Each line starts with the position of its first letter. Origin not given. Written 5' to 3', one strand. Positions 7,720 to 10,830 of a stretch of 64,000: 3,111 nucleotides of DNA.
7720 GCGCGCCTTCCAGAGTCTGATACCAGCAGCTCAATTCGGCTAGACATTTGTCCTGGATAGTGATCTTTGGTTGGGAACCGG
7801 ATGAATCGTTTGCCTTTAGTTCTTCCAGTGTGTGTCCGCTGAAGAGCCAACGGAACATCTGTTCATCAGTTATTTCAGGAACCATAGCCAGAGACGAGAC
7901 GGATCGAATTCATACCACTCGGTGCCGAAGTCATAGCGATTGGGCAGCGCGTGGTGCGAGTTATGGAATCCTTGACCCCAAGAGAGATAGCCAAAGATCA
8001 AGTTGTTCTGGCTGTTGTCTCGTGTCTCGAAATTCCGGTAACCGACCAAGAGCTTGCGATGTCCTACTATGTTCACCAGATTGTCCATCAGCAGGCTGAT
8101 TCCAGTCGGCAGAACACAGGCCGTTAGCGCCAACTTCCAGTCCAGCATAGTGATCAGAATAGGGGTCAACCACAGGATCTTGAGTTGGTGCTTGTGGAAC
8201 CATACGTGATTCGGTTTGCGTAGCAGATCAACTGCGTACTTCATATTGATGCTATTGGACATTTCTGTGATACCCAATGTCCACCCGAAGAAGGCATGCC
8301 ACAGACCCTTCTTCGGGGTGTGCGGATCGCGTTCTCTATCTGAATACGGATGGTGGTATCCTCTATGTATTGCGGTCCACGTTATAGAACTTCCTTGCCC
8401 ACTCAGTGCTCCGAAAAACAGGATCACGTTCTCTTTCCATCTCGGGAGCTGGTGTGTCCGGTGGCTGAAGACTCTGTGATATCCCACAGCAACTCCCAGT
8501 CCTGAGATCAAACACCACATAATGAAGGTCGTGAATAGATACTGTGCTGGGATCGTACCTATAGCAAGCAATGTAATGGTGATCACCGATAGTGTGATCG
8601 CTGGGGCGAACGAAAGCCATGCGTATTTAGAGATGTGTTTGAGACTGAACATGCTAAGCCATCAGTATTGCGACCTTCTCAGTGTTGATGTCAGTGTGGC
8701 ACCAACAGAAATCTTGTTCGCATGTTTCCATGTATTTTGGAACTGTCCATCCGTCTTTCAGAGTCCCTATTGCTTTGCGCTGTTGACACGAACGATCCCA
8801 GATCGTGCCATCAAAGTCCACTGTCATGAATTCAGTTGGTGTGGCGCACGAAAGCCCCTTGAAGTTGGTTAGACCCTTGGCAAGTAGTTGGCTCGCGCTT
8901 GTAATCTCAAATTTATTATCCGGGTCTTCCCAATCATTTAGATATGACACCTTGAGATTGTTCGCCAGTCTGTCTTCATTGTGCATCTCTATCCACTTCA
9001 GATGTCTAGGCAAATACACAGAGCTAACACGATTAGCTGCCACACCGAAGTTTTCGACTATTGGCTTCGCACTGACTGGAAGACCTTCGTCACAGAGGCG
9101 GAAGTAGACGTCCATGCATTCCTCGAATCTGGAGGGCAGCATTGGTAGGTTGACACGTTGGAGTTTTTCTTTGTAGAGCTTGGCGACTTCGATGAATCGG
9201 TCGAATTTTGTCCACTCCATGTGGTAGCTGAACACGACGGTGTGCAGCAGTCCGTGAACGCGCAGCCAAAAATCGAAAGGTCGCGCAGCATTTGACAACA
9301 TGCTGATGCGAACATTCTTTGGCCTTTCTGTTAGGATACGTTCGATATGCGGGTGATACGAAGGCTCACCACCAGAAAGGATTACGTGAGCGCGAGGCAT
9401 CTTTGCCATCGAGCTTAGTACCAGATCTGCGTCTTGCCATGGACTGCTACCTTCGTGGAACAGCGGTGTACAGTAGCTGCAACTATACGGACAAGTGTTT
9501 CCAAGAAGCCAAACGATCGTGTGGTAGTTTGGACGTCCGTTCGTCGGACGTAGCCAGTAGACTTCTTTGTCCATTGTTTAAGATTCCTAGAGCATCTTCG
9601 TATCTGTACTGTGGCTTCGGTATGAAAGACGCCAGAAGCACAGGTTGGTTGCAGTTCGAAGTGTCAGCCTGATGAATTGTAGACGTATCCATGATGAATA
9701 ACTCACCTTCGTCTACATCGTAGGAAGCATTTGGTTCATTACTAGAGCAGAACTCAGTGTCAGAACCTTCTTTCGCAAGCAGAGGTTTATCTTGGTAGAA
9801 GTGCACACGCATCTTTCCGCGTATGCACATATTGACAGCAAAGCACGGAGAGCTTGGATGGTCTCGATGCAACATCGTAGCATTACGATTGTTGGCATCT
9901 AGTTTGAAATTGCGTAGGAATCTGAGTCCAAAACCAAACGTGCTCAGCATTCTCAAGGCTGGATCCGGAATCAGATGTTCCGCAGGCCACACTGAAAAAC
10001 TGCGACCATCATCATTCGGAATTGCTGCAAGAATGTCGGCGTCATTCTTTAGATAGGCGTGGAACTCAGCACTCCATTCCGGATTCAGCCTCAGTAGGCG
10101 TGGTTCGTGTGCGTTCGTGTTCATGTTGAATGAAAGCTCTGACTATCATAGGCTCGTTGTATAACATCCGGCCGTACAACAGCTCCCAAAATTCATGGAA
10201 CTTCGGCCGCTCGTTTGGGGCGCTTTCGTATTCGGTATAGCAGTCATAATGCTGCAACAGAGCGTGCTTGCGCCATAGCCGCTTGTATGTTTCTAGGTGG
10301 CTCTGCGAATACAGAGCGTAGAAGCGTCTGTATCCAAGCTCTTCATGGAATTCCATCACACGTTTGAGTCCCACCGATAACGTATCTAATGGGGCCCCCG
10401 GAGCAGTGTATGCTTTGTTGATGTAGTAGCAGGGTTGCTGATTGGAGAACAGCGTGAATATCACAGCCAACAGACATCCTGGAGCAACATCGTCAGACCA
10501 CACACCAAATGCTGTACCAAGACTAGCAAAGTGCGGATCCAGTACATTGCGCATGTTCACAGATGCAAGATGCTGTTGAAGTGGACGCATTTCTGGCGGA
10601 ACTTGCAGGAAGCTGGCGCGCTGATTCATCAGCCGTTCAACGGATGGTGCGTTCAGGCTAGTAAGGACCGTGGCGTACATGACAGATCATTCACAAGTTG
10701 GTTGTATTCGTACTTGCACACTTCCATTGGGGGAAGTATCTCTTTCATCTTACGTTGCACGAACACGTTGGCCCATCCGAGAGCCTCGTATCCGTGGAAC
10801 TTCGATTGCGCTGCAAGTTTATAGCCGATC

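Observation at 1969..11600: Phage-encoded 15-gene 'biosynthetic-like' operon: 3 desaturases, 4 2OG/Fe(II) dioxygenases, radical SAM, PLP enzyme, GNATs and a PP-loop ligase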

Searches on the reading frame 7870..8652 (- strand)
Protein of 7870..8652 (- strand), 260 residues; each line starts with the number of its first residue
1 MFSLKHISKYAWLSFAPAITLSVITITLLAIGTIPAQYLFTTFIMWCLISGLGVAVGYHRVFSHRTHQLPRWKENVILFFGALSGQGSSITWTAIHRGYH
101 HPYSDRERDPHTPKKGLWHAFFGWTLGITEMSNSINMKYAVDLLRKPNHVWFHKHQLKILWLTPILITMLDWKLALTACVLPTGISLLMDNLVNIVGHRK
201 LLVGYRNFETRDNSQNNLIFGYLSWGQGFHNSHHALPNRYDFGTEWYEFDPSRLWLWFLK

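Call 4: search_protein_families(library=pfam, proteins=[window:7870-8652:-], max_evalue=0.01)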
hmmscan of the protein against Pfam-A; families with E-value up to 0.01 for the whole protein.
window:7870-8652:- (260 aa): 1 family
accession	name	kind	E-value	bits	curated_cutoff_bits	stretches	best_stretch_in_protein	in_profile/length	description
PF00487.30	FA_desaturase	-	1.1e-15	58.5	29.7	1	43-248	11-230/253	Fatty acid desaturase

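Call 8: search_protein_families(library=phrogs, proteins=[window:7870-8652:-], max_evalue=0.01)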
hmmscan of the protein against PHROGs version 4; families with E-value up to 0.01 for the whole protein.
window:7870-8652:- (260 aa): 1 family
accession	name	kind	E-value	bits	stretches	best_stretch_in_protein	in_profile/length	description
phrog_35201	-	unknown function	1.8e-14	55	1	188-252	164-225/274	-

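Call 15: search_protein_families(library=ncbifam, proteins=[window:7870-8652:-], max_evalue=1)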
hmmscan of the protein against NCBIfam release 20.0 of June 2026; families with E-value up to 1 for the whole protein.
window:7870-8652:- (260 aa): 1 family
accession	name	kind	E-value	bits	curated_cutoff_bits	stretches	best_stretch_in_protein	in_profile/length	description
NF049918.1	DesA_fam_desat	equivalog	1.2e-19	70.7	400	1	41-256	12-228/385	DesA family fatty acid desaturase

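Call 81: search_dna_similar(query=window:7870-8652:-, collection=phages, mode=protein, max_rows=20, max_evalue=0.001)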
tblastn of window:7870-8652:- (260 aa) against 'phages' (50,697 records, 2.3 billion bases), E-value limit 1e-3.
Records with a match: 3; places in all: 3; records where one place covers at least 80% of the query: 2.
Best place of each record, by identity: <60% 3.
By first word of the organism name: Acinetobacter 2; Pelagibacter 1.
By host as written in the record: - 2; Candidatus Pelagibacter ubique HTCC1062 1.
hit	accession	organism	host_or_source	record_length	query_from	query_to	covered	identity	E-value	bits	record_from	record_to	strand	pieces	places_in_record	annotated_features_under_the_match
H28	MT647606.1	Pelagibacter phage Mosig EXVC030M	Candidatus Pelagibacter ubique HTCC1062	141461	48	234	72%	31.0%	2e-13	76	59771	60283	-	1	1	putative FA_desaturase domain protein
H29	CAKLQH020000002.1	Acinetobacter phage MD-2021a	not known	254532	49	257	80%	25.5%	8e-18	88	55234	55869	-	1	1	Fatty acid desaturase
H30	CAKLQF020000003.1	Acinetobacter phage MD-2021a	not known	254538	49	257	80%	25.5%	8e-18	88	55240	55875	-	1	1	Fatty acid desaturase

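Call 83: get_annotated_region(hit=H29, flank=12000)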
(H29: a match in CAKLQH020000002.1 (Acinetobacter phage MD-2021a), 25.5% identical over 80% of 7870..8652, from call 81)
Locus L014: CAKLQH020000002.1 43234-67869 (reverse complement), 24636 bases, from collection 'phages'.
description: Acinetobacter phage MD-2021a strain 5899STDY8049191 genome assembly, contig: ERS3583567SCcontig000002, whole genome shotgun sequence.
organism: Acinetobacter phage MD-2021a (NCBI taxid 2899278)
taxonomy: Viruses; Duplodnaviria; Heunggongvirae; Uroviricota; Caudoviricetes
host: -; source: not known; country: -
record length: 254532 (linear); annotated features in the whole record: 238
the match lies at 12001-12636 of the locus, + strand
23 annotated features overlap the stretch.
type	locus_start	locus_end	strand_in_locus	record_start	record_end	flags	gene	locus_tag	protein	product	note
CDS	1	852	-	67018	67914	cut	accD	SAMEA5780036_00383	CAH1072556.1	acetylCoA carboxylase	-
CDS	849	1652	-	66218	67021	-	trpA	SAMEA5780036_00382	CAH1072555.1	tryptophan synthase alpha chain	-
CDS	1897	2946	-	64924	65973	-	-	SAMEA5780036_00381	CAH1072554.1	DNA-binding transcriptional activator FeaR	-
CDS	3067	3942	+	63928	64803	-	-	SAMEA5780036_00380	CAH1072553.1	Predicted metal-dependent hydrolase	-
CDS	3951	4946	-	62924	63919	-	-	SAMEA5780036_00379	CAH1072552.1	Protein of uncharacterised function (DUF2804)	-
CDS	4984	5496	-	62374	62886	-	-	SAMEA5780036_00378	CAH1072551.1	Domain of Uncharacterised Function (DUF1543)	-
CDS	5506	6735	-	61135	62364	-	trpB_1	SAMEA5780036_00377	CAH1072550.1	tryptophan synthase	-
CDS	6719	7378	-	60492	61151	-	trpC_1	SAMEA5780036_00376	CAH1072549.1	tryptophan biosynthesis protein [includes: indole-3-glycero phosphate synthase; N-(5'-phospho ribosyl)anthranilate isomerase]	-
CDS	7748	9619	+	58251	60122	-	btuB_1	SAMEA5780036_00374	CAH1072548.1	vitamin B12/cobalamin outer membrane transporter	-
CDS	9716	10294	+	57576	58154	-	yvqK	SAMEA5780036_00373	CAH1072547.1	putative B12 related propanediol dehydrogenase protein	-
CDS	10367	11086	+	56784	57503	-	ugpQ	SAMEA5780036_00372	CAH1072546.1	glycerophosphoryl diester phosphodiesterase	-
CDS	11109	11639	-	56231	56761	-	-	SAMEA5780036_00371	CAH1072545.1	META domain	-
CDS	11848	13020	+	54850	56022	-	-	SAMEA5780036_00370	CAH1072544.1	Fatty acid desaturase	-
CDS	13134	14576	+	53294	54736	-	ydiU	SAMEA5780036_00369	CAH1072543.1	putative cytoplasmic protein YdiU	-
CDS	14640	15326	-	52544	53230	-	baeR_1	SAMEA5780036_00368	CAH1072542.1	transcriptional response regulatory protein BaeR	-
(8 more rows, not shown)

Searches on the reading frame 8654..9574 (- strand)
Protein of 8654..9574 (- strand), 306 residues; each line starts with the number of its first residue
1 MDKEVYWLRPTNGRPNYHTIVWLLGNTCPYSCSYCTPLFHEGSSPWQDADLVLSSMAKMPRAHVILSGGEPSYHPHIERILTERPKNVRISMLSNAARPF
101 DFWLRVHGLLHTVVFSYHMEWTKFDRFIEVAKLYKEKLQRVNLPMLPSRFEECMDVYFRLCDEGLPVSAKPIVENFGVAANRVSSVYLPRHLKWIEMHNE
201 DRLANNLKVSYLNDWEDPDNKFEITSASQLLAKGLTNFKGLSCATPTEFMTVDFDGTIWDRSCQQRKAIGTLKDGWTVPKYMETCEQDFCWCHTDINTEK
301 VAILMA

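Call 4: search_protein_families(library=pfam, proteins=[window:8654-9574:-], max_evalue=0.01)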
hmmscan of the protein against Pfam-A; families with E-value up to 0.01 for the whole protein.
window:8654-9574:- (306 aa): 1 family
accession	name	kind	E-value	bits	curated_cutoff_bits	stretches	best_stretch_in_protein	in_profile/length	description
PF04055.27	Radical_SAM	-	1.2e-07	32.5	29.5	1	24-99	3-89/166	Radical SAM superfamily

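Call 8: search_protein_families(library=phrogs, proteins=[window:8654-9574:-], max_evalue=0.01)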
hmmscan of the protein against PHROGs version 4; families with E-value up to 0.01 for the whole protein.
window:8654-9574:- (306 aa): 1 family
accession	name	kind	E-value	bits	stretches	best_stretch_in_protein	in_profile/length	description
phrog_13987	-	other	1.2e-10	42.2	1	16-157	13-160/274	radical SAM domain-containing protein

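Call 11: search_dna_similar(query=window:8654-9574:-, collection=phages, mode=protein, max_rows=25, max_evalue=0.001)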
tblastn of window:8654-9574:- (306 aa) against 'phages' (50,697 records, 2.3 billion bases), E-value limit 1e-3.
Records with a match: 2; places in all: 2; records where one place covers at least 80% of the query: 0.
Best place of each record, by identity: <60% 2.
By first word of the organism name: Campylobacter 2.
By host as written in the record: Campylobacter sp. 2.
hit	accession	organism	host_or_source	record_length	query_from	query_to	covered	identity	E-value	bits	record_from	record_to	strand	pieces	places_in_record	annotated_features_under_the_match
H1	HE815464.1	Campylobacter phage CP21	Campylobacter sp.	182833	47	251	67%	23.3%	7e-4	47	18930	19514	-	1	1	CP21_028: hypothetical protein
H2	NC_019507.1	Campylobacter phage CP21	Campylobacter sp.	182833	47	251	67%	23.3%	7e-4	47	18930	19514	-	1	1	CP21_028: hypothetical protein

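Call 12: find_related_loci(query=window:8654-9574:-, collection=viral_contigs, flank=10000)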
Query window:8654-9574:- (306 aa) in viral_contigs; peptide patterns used: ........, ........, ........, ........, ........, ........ (x = any residue, [..] = any of these).
1 stretches matched a pattern, but none encodes a relative of the query by tblastn (E <= 1e-3).

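Call 15: search_protein_families(library=ncbifam, proteins=[window:8654-9574:-], max_evalue=1)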
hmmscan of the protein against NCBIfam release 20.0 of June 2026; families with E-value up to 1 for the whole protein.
window:8654-9574:- (306 aa): 17 families
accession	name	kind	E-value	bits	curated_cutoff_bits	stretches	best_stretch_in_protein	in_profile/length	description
NF038283.1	viperin_w_prok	equivalog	0.00011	21.4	180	1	19-103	3-99/281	viperin family antiviral radical SAM protein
TIGR04349.1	rSAM_QueE_gams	hypoth_equivalog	0.00015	21.5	300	1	26-83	27-84/210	7-carboxy-7-deazaguanine synthase QueE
TIGR02495.1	NrdG2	equivalog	0.00035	20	131.15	1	19-130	19-134/193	anaerobic ribonucleoside-triphosphate reductase activating protein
TIGR04082.1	rSAM_for_selen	equivalog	0.0027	16.5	350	1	15-97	196-284/516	thio(seleno)oxazole modification radical SAM maturase SbtM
NF038073.1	rSAM_STM4011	subfamily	0.0043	16.4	200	1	207-294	175-255/278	STM4011 family radical SAM protein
TIGR04317.1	W_rSAM_matur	equivalog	0.014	14.6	380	1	24-95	10-87/349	tungsten cofactor oxidoreductase radical SAM maturase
NF049973.1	radical_Rv1681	equivalog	0.014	14.4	380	1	27-96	85-154/326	Rv1681 family radical SAM protein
TIGR02668.1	moaA_archaeal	equivalog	0.014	14.4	325.25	1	24-95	16-93/303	GTP 3',8-cyclase MoaA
TIGR03365.1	Bsubt_queE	equivalog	0.016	14.7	206.1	1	24-110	28-123/238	7-carboxy-7-deazaguanine synthase QueE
TIGR03963.1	rSAM_QueE_Clost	equivalog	0.021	14.5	260.1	1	26-97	27-103/219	putative 7-carboxy-7-deazaguanine synthase QueE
NF033640.1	N_Twi_rSAM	subfamily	0.022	13.8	170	0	18-49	111-139/398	twitch domain-containing radical SAM protein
TIGR02109.1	PQQ_syn_pqqE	equivalog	0.022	13.7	381.35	1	24-82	13-75/358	pyrroloquinoline quinone biosynthesis protein PqqE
TIGR04084.1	rSAM_AF0577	subfamily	0.025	13.5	225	1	25-91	4-73/347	TIGR04084 family radical SAM/SPASM domain-containing protein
TIGR04303.1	GeoRSP_rSAM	equivalog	0.026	14.1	400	1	19-96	6-85/325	GeoRSP system radical SAM/SPASM protein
TIGR02666.1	moaA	equivalog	0.051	12.5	284.05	1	26-94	18-98/336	GTP 3',8-cyclase MoaA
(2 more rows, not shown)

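Call 105: search_solved_structures(query=window:8654-9574:-, max_evalue=1)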
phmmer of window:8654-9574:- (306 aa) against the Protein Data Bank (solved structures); distinct sequences matched with E-value up to 1: 3.
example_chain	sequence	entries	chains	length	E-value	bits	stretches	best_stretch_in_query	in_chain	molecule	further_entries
6c8v_A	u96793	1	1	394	0.036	16.3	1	24-82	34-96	Coenzyme PQQ synthesis protein E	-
6mc9_A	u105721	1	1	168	0.27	13.4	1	128-169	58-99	Sodium channel protein type 4 subunit alpha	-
6mba_A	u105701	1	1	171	0.29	13.4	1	128-169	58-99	Sodium channel protein type 4 subunit alpha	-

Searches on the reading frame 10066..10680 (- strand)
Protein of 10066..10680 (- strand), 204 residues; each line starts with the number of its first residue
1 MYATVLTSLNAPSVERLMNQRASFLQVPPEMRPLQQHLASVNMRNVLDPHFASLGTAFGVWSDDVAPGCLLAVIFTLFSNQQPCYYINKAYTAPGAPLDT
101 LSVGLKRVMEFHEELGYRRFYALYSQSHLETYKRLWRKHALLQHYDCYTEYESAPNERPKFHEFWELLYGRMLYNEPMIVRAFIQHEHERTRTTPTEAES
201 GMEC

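Call 4: search_protein_families(library=pfam, proteins=[window:10066-10680:-], max_evalue=0.01)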
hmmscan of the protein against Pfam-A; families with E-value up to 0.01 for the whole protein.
window:10066-10680:- (204 aa): 0 families

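Call 8: search_protein_families(library=phrogs, proteins=[window:10066-10680:-], max_evalue=0.01)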
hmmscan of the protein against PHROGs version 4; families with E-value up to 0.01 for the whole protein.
window:10066-10680:- (204 aa): 0 families

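Call 15: search_protein_families(library=ncbifam, proteins=[window:10066-10680:-], max_evalue=1)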
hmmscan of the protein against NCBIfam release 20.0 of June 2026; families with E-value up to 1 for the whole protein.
window:10066-10680:- (204 aa): 1 family
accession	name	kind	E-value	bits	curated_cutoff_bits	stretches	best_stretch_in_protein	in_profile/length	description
NF052549.1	FAdesatDesBBac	equivalog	0.024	13.9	500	1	128-186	100-158/340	Delta(10) desaturase DesB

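Call 61: search_solved_structures(query=A2, max_evalue=10)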
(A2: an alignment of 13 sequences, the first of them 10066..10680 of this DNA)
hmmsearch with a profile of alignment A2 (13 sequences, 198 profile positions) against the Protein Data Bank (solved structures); distinct sequences matched with E-value up to 10: 0.

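Call 71: find_homologous_proteins(query=A2, max_evalue=0.001)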
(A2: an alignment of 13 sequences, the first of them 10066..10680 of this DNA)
Query A2 (13 sequences) (204 aa, profile of the alignment): 13 proteins with E <= 0.001 among 1245 candidates.
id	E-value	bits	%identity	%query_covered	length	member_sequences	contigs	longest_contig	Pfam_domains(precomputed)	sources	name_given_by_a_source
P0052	1.2e-79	285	78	93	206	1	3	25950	-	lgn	-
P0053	5.9e-78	279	100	100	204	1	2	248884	-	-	-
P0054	1.5e-70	255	65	95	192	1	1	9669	-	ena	-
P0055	2.3e-68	248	65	91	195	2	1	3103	-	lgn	-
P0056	1.1e-64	236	63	92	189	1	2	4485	-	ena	-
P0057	4.8e-63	230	72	83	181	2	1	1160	-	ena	-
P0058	5.5e-59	217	46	90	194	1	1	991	-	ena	-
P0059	3.6e-50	188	28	28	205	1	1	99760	-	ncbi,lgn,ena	-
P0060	6.3e-47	178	83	53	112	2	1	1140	-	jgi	jgi:hypothetical protein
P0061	4.0e-41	159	31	8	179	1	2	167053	-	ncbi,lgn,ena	-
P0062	9.2e-34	135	-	-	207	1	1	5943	-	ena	-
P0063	1.8e-30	124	30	22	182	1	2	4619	-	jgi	jgi:hypothetical protein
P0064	4.2e-29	120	-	-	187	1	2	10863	-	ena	-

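Call 84: predict_structure(alignment_id=A6)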
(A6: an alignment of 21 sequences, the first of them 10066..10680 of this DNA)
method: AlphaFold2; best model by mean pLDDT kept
length: 204 residues; sequences in the alignment: 21
mean_pLDDT: 86.6   pTM: 0.81
mean pLDDT of the five models: 86.6, 86.3, 85.5, 85.2, 84.9
residues with pLDDT >= 90: 115; 70-90: 69; 50-70: 20; < 50: 0
segments of 3 or more residues with pLDDT < 50: none
pLDDT, mean of each block of 10 residues (from residue 1): 97 95 79 89 92 93 91 95 92 92 94 95 90 73 91 87 73 86 85 57 59
secondary structure, 60 per line:
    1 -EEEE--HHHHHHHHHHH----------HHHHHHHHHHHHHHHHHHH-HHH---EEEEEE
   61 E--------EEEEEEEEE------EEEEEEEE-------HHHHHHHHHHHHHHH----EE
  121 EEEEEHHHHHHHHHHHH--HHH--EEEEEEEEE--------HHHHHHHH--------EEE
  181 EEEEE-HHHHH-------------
elements in order: E2-5 H8-18 H29-47 E55-61 E70-78 E85-92 H100-114 E119-125 H126-137 E145-153 H162-169 E178-185 H187-191

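Call 88: search_protein_families(library=pfam, proteins=[window:10066-10680:-], max_evalue=10)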
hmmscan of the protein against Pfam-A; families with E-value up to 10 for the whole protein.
window:10066-10680:- (204 aa): 0 families

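Call 136: fold_search(model_id=the predicted structure, library=pdb)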
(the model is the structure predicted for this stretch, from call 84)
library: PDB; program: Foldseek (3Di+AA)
matches with E <= 10: 956; with E <= 0.001: 328
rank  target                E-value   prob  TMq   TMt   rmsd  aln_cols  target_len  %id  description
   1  3g8w_B                4.7e-07  1.00  0.61  0.74   4.1       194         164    8  Crystal structure of a probable acetyltransferase from Staphylococcus epidermidis ATCC 12228 (released 2009-03-03)
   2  2r7h_B                1.0e-06  1.00  0.57  0.71   4.0       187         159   13  CRYSTAL STRUCTURE OF A putative acetyltransferase of the GNAT family (DDE_3044) FROM DESULFOVIBRIO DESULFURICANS SUBSP (released 2007-09-25)
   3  2r7h_A                1.1e-06  1.00  0.56  0.71   4.2       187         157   14  CRYSTAL STRUCTURE OF A putative acetyltransferase of the GNAT family (DDE_3044) FROM DESULFOVIBRIO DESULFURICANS SUBSP (released 2007-09-25)
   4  7kwq_B                1.2e-06  1.00  0.55  0.64   5.8       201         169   12  Spermidine N-acetyltransferase SpeG R149-K152 chimera from Vibrio cholerae and hSSAT (released 2020-12-16)
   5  3g8w_D                1.5e-06  1.00  0.57  0.70   4.7       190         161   10  Crystal structure of a probable acetyltransferase from Staphylococcus epidermidis ATCC 12228 (released 2009-03-03)
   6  7kx2_B                1.9e-06  1.00  0.53  0.62   6.5       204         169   11  Spermidine N-acetyltransferase SpeG F149A mutant from Vibrio cholerae (released 2020-12-16)
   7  3igr_A                2.3e-06  1.00  0.59  0.65   4.7       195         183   10  The Crystal Structure of Ribosomal-protein-S5-alanine Acetyltransferase from Vibrio fischeri to 2.0A (released 2009-09-01)
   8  6sk1                  2.7e-06  1.00  0.53  0.65   5.4       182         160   13  Diaminobutyrate acetyltransferase EctA from Paenibacillus lautus in complex with coenzyme A (released 2020-01-29)
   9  8osp_A                3.5e-06  1.00  0.57  0.66   4.0       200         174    9  GCN5-related N-Acetyltransferase from Lactobacillus curiae (released 2023-07-05)
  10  9mto_B                4.3e-06  1.00  0.54  0.73   5.1       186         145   13  Crystal structure of acetyltransferase CBU0801 from Coxiella burnetii (released 2025-01-22)
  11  1tiq_A                4.8e-06  1.00  0.58  0.67   4.0       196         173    9  Crystal Structure of an Acetyltransferase (PaiA) in complex with CoA and DTT from Bacillus subtilis, Northeast Structu (released 2004-07-13)
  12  7kx2_C                5.5e-06  1.00  0.53  0.63   6.1       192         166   11  Spermidine N-acetyltransferase SpeG F149A mutant from Vibrio cholerae (released 2020-12-16)
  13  4j3g_A                5.5e-06  1.00  0.51  0.62   6.1       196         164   12  Crystal structure of Ribosomal-protein-alanine N-acetyltransferase from Brucella melitensis (released 2013-03-13)
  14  6sl8                  5.8e-06  1.00  0.54  0.66   5.0       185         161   13  Diaminobutyrate acetyltransferase EctA from Paenibacillus lautus in complex with its substrate L-2,4-diaminobutyric acid (released 2020-01-29)
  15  5dwn_A                5.8e-06  1.00  0.53  0.59   6.6       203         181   12  Crystal structure of Phosphinothricin N-acetyltransferase from Brucella ovis in complex with AcetylCoA <structure_deta (released 2015-10-28)
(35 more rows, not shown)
